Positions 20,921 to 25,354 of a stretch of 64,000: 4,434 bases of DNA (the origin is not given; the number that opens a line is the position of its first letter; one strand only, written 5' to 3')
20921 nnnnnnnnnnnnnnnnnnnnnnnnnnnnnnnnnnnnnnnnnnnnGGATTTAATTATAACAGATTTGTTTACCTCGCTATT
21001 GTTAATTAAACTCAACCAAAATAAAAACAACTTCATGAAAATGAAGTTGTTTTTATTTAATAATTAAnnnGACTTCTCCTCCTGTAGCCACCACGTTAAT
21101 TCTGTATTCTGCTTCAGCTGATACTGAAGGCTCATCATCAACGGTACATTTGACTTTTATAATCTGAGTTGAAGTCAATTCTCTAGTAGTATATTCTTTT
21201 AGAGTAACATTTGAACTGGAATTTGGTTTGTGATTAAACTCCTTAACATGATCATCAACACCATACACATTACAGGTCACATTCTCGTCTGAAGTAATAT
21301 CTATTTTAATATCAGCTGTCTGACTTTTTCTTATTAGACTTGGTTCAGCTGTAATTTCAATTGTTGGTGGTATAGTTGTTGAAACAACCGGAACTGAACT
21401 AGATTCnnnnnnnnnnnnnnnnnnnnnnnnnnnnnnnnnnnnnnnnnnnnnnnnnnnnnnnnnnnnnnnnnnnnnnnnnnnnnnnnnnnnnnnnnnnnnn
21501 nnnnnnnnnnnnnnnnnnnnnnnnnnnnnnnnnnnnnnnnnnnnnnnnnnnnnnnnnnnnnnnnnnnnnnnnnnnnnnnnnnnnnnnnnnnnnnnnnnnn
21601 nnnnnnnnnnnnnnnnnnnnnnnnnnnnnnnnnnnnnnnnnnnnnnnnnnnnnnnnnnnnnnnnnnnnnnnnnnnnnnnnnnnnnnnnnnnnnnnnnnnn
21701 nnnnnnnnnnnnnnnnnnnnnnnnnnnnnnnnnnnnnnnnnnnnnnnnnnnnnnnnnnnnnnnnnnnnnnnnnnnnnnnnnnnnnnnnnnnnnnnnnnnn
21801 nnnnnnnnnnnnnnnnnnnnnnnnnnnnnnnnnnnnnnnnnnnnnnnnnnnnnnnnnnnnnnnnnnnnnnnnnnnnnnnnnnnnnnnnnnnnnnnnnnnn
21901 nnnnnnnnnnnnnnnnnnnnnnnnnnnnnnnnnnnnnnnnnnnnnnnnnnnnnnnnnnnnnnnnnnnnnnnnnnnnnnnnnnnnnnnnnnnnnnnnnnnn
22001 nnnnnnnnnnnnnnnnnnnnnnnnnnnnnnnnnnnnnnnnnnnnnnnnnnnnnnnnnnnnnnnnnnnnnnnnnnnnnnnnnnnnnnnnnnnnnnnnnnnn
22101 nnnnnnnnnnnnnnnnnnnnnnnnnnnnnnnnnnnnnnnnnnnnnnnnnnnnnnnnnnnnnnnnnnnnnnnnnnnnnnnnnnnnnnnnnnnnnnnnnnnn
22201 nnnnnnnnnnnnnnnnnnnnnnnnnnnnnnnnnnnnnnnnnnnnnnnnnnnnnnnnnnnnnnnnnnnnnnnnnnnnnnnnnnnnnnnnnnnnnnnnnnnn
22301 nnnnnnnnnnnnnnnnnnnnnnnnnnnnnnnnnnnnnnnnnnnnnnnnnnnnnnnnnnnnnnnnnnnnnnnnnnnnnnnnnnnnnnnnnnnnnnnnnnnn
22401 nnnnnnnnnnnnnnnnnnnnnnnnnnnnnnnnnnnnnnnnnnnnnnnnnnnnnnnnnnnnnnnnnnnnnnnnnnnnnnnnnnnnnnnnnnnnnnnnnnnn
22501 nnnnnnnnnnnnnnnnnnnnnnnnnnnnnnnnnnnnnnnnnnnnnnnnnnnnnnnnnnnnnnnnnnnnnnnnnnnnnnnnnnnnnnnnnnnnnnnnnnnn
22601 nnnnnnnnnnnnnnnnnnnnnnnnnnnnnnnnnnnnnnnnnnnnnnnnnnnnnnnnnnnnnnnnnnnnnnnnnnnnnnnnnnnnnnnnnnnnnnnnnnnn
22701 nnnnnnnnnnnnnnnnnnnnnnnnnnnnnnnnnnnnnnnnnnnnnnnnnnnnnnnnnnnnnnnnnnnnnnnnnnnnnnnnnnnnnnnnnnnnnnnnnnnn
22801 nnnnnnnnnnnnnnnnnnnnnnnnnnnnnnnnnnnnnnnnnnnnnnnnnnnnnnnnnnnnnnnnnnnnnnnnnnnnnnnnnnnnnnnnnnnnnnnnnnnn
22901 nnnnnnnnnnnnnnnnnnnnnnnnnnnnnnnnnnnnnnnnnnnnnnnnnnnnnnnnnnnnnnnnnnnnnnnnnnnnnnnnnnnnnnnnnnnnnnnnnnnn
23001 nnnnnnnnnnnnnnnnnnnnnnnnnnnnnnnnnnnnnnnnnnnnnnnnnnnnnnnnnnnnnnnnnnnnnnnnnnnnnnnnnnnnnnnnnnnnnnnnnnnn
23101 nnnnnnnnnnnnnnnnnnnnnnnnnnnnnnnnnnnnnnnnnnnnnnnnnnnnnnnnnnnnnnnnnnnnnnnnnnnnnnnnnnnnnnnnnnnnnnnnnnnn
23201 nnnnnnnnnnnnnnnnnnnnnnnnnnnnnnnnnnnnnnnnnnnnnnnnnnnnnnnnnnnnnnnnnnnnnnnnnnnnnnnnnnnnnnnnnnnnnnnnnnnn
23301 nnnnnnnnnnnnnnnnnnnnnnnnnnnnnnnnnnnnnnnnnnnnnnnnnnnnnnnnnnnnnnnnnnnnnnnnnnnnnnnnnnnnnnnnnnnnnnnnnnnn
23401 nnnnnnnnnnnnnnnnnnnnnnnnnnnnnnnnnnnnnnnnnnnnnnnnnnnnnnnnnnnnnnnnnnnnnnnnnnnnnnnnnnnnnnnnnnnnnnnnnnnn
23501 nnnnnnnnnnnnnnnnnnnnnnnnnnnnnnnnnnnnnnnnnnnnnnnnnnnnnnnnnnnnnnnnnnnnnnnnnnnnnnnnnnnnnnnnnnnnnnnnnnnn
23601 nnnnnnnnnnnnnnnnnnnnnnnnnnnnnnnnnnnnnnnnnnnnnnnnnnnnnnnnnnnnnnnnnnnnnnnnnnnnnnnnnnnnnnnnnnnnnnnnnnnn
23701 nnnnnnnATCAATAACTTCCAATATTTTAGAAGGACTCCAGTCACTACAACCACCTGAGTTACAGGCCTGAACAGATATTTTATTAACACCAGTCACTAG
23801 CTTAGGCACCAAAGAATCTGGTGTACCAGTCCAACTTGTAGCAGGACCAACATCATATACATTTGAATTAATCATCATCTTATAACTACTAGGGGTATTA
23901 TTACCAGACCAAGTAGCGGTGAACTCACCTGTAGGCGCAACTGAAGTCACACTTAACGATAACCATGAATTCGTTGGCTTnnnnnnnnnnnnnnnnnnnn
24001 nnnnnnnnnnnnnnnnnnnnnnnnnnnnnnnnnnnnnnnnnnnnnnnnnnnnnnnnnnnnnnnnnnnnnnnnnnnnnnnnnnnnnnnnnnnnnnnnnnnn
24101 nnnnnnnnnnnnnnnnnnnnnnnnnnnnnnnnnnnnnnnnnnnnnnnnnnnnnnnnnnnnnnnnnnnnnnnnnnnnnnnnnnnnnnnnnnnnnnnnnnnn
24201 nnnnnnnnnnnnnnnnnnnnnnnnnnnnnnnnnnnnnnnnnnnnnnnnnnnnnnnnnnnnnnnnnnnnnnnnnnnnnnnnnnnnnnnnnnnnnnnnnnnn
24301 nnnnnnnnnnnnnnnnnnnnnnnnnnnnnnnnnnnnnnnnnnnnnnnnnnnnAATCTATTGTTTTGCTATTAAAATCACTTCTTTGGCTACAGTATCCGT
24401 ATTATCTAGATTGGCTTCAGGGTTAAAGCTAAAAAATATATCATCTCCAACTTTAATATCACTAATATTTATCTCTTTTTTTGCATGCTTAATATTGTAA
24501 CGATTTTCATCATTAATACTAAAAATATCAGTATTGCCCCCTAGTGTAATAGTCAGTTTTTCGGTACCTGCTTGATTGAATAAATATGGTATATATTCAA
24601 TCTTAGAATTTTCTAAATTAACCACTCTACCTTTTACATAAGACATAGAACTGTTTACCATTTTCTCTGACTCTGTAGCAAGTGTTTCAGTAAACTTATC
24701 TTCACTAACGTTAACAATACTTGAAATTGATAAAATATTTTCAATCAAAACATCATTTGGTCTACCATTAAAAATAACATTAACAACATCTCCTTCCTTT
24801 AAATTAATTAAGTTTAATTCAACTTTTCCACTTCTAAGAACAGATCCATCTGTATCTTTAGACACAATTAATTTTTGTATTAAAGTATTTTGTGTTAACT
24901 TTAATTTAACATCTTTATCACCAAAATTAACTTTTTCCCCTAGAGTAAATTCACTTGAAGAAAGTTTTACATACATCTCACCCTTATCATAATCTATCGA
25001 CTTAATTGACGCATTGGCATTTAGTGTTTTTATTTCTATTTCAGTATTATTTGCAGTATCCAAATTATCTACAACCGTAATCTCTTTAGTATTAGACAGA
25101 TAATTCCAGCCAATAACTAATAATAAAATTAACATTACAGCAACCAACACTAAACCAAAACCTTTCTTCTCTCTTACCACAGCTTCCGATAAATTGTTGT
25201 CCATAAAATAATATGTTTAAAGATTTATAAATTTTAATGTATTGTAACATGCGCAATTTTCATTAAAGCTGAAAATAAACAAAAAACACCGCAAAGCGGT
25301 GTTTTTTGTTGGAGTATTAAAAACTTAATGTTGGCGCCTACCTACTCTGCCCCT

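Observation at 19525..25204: Putative surface-adhesion operon: membrane anchor, 1094-aa tandem-repeat cysteine-motif protein, and vWA/MIDAS membrane protein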

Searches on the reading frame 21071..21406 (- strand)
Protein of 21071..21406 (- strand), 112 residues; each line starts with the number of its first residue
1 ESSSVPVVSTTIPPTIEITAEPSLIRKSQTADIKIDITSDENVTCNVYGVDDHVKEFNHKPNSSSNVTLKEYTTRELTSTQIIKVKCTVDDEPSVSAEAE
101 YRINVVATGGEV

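Call 49: search_protein_families(library=pfam, alignment_id=A4, max_evalue=1)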
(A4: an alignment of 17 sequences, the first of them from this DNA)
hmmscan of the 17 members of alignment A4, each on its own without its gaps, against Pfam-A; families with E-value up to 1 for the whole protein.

A. member 1, seq(112 aa): 1 family
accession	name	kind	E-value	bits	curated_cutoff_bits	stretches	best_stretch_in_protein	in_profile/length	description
PF03896.21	TRAP_alpha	-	0.098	12.3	24.7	1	22-85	15-77/180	Translocon-associated protein (TRAP), alpha subunit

B. families by the number of members that match (of 17 scanned): 9 families
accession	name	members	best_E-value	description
PF13927.12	Ig_3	2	0.0025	Immunoglobulin domain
PF07679.22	I-set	2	0.016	Immunoglobulin I-set domain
PF13363.11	BetaGal_dom3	2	0.078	Beta-galactosidase, domain 3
PF13895.12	Ig_2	1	0.0081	Immunoglobulin domain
PF21968.2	TcdA1_RBD_3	1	0.026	TcdA1, receptor binding domain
PF00028.23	Cadherin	1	0.055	Cadherin domain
PF16665.10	NCOA_u2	1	0.056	Unstructured region on nuclear receptor coactivator protein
PF03896.21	TRAP_alpha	1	0.098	Translocon-associated protein (TRAP), alpha subunit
PF18938.6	aRib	1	0.73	Atypical Rib domain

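Call 50: search_protein_families(library=ncbifam, alignment_id=A4, max_evalue=1)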
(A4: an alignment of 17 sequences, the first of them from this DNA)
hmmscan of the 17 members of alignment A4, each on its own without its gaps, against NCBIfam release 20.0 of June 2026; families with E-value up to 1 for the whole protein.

A. member 1, seq(112 aa): 0 families

B. families by the number of members that match (of 17 scanned): 2 families
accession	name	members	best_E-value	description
TIGR02696.1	pppGpp_PNP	1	0.011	guanosine pentaphosphate synthetase I/polyribonucleotide nucleotidyltransferase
NF011766.0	PRK15220.1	1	0.063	fimbrial protein YehD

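Call 63: search_protein_representatives(alignment_id=A6)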
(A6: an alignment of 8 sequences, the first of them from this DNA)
Query: 8 sequences, 112 profile positions. Proteins with E-value up to 0.001 (for the whole library): 391; up to 1e-10: 203; up to 1e-30: 6. The best 150 are listed.
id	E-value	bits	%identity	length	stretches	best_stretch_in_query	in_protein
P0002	2.6e-41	156.3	-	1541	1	3-112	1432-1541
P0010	5.7e-41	155.2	-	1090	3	2-112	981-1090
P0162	8.3e-39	148.2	-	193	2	4-112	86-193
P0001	1.3e-38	147.6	-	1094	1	2-112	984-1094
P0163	1.3e-36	141.1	-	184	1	6-112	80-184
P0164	3.7e-32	126.8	-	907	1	9-112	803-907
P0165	1.1e-29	118.8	-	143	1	7-112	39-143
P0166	1.2e-29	118.7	-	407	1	7-111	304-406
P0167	1.4e-28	115.3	-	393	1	5-112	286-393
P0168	3.4e-27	110.8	-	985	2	12-112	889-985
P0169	6.8e-27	109.8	-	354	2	11-112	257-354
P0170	3.5e-26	107.5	-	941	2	9-112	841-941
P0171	3.3e-24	101.2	-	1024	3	9-112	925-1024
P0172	1.2e-23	99.4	-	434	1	10-112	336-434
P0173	2.0e-23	98.6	-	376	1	7-112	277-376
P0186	1.1e-21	93.1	-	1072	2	10-112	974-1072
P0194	1.1e-20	89.9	-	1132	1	10-112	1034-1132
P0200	4.7e-20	87.8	-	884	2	10-112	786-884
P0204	1.2e-19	86.5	-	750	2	11-112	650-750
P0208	2.2e-19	85.7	-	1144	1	11-112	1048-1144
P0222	2.8e-18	82.1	-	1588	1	13-112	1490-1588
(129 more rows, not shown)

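Call 74: search_protein_families(library=pfam, proteins=[P0164, P0168, P0171, P0186, P0194, P0208, P0222, P0200, P0204, P0172], max_evalue=0.001)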
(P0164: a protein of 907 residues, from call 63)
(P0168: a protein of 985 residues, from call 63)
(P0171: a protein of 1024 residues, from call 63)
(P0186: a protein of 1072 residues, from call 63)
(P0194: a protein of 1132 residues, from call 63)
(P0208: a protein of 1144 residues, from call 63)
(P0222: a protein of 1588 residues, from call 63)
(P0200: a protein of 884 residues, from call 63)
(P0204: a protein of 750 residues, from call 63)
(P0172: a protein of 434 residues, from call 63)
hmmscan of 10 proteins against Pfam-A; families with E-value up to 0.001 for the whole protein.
P0164 (907 aa): 2 families
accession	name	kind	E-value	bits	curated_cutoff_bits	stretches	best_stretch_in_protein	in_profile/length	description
PF08329.16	ChitinaseA_N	-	2.3e-15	56.8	21.2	0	166-238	46-113/133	Chitinase A, N-terminal domain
PF00041.27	fn3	-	3.4e-09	37.2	25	0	69-133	14-80/84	Fibronectin type III domain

P0168 (985 aa): 0 families

P0171 (1024 aa): 0 families

P0186 (1072 aa): 0 families

P0194 (1132 aa): 2 families
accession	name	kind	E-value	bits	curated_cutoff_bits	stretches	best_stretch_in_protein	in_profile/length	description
PF08309.17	LVIVD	-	1.8e-35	120.4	20.2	3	651-688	4-41/42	LVIVD repeat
PF21544.3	PorZ_N_b_propeller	-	5.4e-06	27.2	27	0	600-676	72-144/154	TSS9, PorZ, N-terminal beta-propeller domain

P0208 (1144 aa): 1 family
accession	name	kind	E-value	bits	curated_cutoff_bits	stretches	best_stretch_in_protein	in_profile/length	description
PF07705.17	CARDB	-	2.8e-07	31.1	22.7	1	840-940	2-96/101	CARDB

P0222 (1588 aa): 3 families
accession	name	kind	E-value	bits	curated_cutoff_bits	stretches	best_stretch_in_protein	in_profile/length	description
PF09479.16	Flg_new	-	6.6e-38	129.1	27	4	1029-1103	1-65/65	Listeria-Bacteroides repeat domain (List_Bact_rpt)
PF07705.17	CARDB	-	0.00011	22.8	22.7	0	847-889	56-98/101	CARDB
PF18998.6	Flg_new_2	-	0.00028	21.3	23.6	1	236-299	7-70/73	Divergent InlB B-repeat domain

P0200 (884 aa): 0 families

P0204 (750 aa): 0 families

P0172 (434 aa): 0 families

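Call 75: list_cluster_members(proteins=[P0164, P0168, P0171, P0186, P0194, P0208, P0222, P0200, P0204, P0172])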
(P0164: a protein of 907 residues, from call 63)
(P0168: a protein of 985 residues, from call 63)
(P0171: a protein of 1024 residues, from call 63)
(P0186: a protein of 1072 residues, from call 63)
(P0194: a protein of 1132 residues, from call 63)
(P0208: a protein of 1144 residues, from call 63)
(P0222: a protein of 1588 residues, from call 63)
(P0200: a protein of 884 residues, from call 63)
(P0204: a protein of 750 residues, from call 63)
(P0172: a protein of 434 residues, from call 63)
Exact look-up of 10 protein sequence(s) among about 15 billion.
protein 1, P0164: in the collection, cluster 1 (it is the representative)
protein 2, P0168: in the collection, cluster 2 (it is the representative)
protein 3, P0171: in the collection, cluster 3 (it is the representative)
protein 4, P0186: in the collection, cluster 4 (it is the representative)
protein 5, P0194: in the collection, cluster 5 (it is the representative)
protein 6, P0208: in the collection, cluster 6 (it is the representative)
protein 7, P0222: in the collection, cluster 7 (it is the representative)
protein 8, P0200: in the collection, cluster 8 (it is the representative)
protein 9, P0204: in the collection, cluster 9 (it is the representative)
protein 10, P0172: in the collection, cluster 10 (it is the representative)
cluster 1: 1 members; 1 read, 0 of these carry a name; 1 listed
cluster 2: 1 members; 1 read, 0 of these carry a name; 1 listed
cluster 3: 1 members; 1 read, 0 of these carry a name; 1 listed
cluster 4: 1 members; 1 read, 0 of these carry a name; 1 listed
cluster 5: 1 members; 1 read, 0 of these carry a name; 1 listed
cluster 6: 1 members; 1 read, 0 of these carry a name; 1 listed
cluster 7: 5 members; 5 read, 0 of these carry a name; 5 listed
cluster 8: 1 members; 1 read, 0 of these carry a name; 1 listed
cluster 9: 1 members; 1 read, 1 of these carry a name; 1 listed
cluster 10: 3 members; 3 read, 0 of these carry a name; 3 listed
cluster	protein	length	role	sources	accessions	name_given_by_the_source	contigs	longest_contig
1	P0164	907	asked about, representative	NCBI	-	-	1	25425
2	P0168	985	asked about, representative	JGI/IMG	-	-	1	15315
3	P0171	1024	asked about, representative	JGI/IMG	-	-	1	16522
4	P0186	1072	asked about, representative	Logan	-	-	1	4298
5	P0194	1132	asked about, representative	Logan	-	-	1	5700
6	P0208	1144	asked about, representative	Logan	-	-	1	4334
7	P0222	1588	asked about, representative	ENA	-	-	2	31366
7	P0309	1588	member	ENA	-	-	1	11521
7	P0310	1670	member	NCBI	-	-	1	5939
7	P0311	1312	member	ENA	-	-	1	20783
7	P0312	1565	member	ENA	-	-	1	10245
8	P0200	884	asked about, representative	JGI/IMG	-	-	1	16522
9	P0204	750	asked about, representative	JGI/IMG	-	hypothetical protein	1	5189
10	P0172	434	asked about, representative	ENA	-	-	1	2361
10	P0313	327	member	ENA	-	-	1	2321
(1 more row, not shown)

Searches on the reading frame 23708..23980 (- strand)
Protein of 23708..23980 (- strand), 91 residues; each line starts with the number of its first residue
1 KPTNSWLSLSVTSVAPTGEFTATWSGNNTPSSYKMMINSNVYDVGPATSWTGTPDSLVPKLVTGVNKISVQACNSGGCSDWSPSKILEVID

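Call 14: search_solved_structures(query=A1, max_evalue=1, show_alignments=3)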
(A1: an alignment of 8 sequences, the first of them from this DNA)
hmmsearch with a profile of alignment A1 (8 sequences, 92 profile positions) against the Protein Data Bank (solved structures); distinct sequences matched with E-value up to 1: 31.
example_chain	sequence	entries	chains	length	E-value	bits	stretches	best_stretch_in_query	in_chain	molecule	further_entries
3aro_A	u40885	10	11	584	0.0004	23.7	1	24-90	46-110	Chitinase A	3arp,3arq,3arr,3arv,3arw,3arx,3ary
3b9a_A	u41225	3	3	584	0.0004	23.7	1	24-90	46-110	Chitinase A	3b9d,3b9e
3ars_A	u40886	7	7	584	0.0004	23.7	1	24-90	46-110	Chitinase A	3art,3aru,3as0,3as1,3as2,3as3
8hrf_A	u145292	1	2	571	0.00089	22.6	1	25-90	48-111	Chitinase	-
2yn3_A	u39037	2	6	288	0.0056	20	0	44-90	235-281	PUTATIVE INNER MEMBRANE PROTEIN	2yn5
2wly_A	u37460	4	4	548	0.0058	19.9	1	25-90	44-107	Chitinase | CHITINASE A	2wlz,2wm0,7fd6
2wk2_A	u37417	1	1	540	0.0059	19.9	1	25-90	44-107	CHITINASE A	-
1ctn_A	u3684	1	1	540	0.0059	19.9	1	25-90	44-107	CHITINASE A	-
1rd6_A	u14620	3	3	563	0.0094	19.3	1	25-90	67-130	Chitinase A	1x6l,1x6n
8w96_A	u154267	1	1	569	0.0095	19.3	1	21-90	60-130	Chitinase A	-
5z7m_A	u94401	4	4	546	0.0098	19.2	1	25-90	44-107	Chitinase A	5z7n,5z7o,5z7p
1nh6_A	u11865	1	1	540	0.01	19.2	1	25-90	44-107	chitinase A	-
1k9t_A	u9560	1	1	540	0.01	19.2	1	25-90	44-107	CHITINASE A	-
1ehn_A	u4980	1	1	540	0.01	19.2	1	25-90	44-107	CHITINASE A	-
1edq_A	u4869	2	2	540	0.01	19.2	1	25-90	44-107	CHITINASE A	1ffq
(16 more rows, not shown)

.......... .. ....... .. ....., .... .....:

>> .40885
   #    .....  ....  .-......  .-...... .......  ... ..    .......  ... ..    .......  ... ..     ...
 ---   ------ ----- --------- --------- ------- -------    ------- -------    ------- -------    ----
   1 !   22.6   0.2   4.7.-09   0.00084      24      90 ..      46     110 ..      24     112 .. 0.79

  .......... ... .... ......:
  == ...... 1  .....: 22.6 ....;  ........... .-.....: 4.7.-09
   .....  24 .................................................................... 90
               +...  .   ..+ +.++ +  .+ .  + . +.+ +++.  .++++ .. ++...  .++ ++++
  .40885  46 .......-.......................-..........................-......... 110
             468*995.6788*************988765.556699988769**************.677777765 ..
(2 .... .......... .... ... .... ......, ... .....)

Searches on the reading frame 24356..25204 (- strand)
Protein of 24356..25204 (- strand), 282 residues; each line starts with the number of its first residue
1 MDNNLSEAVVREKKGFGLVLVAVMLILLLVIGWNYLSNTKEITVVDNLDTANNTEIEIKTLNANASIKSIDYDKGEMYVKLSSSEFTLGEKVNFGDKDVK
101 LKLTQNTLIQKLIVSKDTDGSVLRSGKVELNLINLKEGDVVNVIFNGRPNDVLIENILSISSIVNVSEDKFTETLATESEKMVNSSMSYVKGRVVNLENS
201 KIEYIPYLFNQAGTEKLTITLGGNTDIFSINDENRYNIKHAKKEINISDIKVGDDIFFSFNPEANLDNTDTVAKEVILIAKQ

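Call 3: search_protein_families(library=pfam, proteins=[window:24356-25204:-], max_evalue=0.1)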
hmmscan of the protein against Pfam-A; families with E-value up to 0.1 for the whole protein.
window:24356-25204:- (282 aa): 2 families
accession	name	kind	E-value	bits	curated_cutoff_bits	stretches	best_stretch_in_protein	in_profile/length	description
PF07523.18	Big_3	-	0.046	14.4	21.2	0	189-230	25-66/68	Bacterial Ig-like domain (group 3)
PF17816.7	PDZ_4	-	0.06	14.1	23.1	0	232-257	13-38/114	PDZ domain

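Call 4: search_protein_families(library=ncbifam, proteins=[window:24356-25204:-], max_evalue=0.1)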
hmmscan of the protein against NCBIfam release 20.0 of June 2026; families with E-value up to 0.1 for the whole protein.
window:24356-25204:- (282 aa): 0 families

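Call 11: search_solved_structures(query=window:24356-25204:-, max_evalue=1)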
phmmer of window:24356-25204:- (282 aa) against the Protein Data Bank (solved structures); distinct sequences matched with E-value up to 1: 4.
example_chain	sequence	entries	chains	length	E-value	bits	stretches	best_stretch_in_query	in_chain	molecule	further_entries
8tek_M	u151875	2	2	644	0.012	18.1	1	139-195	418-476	Cilia- and flagella-associated protein 91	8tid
2j1a_A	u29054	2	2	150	0.47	12.9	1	46-85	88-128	HYALURONIDASE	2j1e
2j7m_A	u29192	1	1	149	0.47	12.9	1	46-85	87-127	HYALURONIDASE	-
2h59_A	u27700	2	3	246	0.98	11.8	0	204-262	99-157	NAD-dependent deacetylase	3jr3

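Call 32: find_homologous_proteins(query=window:24356-25204:-, max_evalue=0.001)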
Query window:24356-25204:- (282 aa): 5 proteins with E <= 0.001 among 1297 candidates.
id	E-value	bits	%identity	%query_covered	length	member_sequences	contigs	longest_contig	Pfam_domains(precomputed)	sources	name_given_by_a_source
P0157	2.0e-169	579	100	100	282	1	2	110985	-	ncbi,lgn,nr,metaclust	ncbi:MAG: hypothetical protein UZ19_OD1000328 [Parcubacteria bacterium OLB19]|nr:MAG: hypothetical p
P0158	4.0e-102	359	60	100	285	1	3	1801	-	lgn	-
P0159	6.4e-86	306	55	100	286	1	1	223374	-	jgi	jgi:Cu/Ag efflux protein CusF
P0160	4.8e-40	155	36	92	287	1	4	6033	-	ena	-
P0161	4.8e-39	152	35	100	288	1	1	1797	-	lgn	-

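Call 61: predict_structure(alignment_id=A7)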
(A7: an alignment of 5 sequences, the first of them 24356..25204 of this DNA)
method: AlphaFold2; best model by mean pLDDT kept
length: 282 residues; sequences in the alignment: 5
mean_pLDDT: 76.3   pTM: 0.59
mean pLDDT of the five models: 76.3, 74.4, 72.2, 62.1, 52.7
residues with pLDDT >= 90: 72; 70-90: 141; 50-70: 34; < 50: 35
segments of 3 or more residues with pLDDT < 50: 1-15, 38-55
pLDDT, mean of each block of 10 residues (from residue 1): 34 52 73 52 30 57 91 91 62 79 88 81 76 88 86 89 85 76 67 90 86 87 90 83 90 92 76 91 57
secondary structure, 60 per line:
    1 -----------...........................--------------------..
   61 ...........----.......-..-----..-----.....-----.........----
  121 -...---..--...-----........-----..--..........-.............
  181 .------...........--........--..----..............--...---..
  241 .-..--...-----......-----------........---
elements in order: H12-38 E59-71 E76-82 E98-102 E108-116 E122-124 E140-147 E157-166 H168-181 E188-198 E201-208 E217-230 E255-260 E272-279
